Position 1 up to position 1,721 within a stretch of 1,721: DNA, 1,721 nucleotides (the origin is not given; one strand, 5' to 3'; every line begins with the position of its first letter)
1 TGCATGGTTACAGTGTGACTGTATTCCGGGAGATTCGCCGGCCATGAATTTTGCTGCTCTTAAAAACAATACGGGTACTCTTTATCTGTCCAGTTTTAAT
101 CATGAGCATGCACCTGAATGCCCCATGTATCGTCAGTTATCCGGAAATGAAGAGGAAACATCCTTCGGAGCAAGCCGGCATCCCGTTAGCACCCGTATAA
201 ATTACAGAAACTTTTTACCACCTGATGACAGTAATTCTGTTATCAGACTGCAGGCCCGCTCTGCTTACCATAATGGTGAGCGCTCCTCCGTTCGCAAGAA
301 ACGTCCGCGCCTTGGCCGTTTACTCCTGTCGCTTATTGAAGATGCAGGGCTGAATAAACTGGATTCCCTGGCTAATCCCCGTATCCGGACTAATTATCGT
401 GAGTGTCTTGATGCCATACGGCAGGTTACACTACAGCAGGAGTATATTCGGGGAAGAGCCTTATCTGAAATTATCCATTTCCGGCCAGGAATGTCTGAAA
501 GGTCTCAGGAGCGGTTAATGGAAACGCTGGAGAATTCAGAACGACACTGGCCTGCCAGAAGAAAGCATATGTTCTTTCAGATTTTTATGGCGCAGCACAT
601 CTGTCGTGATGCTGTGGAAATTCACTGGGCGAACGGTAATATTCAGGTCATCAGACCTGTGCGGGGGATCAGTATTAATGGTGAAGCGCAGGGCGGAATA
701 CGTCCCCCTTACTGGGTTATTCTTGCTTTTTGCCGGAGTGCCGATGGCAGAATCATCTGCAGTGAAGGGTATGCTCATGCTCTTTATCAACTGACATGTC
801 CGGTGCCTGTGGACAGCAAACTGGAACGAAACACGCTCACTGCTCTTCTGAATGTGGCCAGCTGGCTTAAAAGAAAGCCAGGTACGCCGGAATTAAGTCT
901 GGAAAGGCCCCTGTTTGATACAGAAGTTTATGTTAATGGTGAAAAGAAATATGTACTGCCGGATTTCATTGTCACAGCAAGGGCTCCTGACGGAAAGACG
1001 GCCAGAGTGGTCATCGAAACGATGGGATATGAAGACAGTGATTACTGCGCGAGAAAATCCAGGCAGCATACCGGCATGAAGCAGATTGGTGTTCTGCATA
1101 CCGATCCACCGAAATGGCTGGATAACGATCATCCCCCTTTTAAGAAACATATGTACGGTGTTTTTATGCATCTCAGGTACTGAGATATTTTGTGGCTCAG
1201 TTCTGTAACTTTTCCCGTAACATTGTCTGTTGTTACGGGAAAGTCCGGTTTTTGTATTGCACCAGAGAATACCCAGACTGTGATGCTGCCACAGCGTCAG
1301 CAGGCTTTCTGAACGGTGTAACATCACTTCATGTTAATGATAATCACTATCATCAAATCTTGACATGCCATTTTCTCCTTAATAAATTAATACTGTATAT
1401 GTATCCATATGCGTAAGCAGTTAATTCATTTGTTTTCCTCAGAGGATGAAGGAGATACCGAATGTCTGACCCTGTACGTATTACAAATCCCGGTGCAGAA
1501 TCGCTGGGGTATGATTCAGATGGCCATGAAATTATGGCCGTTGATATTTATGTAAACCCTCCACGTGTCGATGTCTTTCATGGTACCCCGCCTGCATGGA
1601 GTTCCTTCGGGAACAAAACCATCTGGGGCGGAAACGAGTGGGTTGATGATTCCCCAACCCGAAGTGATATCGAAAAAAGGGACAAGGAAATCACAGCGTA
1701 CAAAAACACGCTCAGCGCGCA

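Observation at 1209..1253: Perfect 12-bp inverted repeat with 8-nt loop between the two genes: terminator or protein-binding palindrome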

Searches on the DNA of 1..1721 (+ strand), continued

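Call 64: search_dna_similar(query=window:1100-1500:+, collection=ecoli_genomes, mode=near, max_rows=30, rows=spread)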
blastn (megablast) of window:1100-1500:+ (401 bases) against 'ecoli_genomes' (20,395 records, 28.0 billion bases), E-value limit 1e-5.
Records with a match: 1018; places in all: 1076; records where one place covers at least 80% of the query: 826.
Genomes with a match: 942 of 5426; with a place that covers at least 80% of the query: 795. Places per genome that has any: lowest 1, median 1, highest 3. On chromosomes: 24 places; on plasmids: 1052.
Best place of each record, by identity: >=99% 220; 95-99% 762; 90-95% 11; 80-90% 25.
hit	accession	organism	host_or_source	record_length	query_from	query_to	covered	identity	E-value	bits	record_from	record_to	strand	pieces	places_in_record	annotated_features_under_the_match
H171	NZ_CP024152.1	Escherichia coli strain 14EC033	clinical patient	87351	1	401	100%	100.0%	0e+0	741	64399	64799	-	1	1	yagA: protein YagA | colicin Ia central receptor-binding domain-containing protein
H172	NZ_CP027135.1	Escherichia coli strain AR_0369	missing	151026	1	401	100%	99.8%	0e+0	736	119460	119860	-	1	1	yagA: protein YagA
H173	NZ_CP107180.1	Escherichia coli strain R6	human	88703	1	401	100%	99.8%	0e+0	736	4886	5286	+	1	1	yagA: protein YagA | colicin Ia central receptor-binding domain-containing protein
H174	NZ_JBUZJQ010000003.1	Escherichia coli strain E25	Homo sapiens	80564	1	401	100%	99.8%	0e+0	736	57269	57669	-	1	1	yagA: protein YagA | colicin Ia central receptor-binding domain-containing protein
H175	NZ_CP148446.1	Escherichia coli strain Z1323CEC0010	Chicken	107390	1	401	100%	99.0%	0e+0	719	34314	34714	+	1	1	yagA: protein YagA | colicin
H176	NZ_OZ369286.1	Escherichia coli strain Esc12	not applicable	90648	1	401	100%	99.0%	0e+0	719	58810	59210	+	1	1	yagA: protein YagA | colicin Ia central receptor-binding domain-containing protein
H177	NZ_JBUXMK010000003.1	Escherichia coli strain CFIAFB20190167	food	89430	1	401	100%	98.8%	0e+0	713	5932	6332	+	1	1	yagA: protein YagA | colicin Ia central receptor-binding domain-containing protein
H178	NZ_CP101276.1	Escherichia coli strain EC21Z-014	Homo sapiens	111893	1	401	100%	98.5%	0e+0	708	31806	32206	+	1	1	yagA: protein YagA | colicin Ia central receptor-binding domain-containing protein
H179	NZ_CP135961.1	Escherichia coli strain MS1266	Gallus gallus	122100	1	401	100%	98.5%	0e+0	708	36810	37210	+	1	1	yagA: protein YagA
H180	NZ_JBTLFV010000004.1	Escherichia coli strain 1218KP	Homo sapiens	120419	1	401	100%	98.5%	0e+0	708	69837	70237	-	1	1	yagA: protein YagA | colicin Ia central receptor-binding domain-containing protein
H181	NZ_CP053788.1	Escherichia coli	Wild boar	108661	1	401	100%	98.3%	0e+0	702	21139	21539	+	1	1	yagA: protein YagA | colicin Ia central receptor-binding domain-containing protein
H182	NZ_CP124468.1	Escherichia coli strain AVS0747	wastewater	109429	1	401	100%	98.3%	0e+0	702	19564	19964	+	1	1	yagA: protein YagA | colicin Ia central receptor-binding domain-containing protein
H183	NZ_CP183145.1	Escherichia coli strain 774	Homo sapiens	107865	1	401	100%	98.3%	0e+0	702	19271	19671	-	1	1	yagA: protein YagA | colicin Ia central receptor-binding domain-containing protein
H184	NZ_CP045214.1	Escherichia coli strain EH41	Homo sapiens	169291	1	401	100%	98.0%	0e+0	697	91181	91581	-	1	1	yagA: protein YagA | colicin Ia central receptor-binding domain-containing protein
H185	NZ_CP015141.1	Escherichia coli strain Ecol_732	Homo sapiens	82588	1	379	95%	99.2%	0e+0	684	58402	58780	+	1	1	yagA: protein YagA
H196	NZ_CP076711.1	Escherichia coli O158:H23 strain CFIAFB20140388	missing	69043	151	401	63%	96.0%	7e-111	409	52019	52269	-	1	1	colicin-like pore-forming protein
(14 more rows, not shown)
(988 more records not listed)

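Call 66: get_annotated_region(hit=H196, flank=1500)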
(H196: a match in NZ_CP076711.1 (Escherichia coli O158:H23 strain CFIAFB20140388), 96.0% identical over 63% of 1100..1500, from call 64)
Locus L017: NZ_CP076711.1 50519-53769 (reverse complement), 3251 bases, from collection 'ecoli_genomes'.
description: Escherichia coli O158:H23 strain CFIAFB20140388 plasmid unnamed2, complete sequence
organism: Escherichia coli O158:H23 strain CFIAFB20140388 (NCBI taxid 2848144)
replicon: plasmid unnamed2; assembly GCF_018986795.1
host: -; source: missing; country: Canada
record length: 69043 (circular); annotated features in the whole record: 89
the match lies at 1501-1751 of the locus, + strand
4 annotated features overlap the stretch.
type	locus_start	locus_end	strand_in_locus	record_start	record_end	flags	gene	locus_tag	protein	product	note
CDS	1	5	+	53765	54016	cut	-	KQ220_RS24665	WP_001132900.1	type II toxin-antitoxin system Phd/YefM family antitoxin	-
CDS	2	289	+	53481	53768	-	-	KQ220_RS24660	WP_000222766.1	type II toxin-antitoxin system RelE family toxin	-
CDS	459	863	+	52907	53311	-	-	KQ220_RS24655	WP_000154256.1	DUF2251 domain-containing protein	-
CDS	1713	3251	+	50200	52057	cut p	-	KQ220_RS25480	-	colicin-like pore-forming protein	frameshifted; internal stop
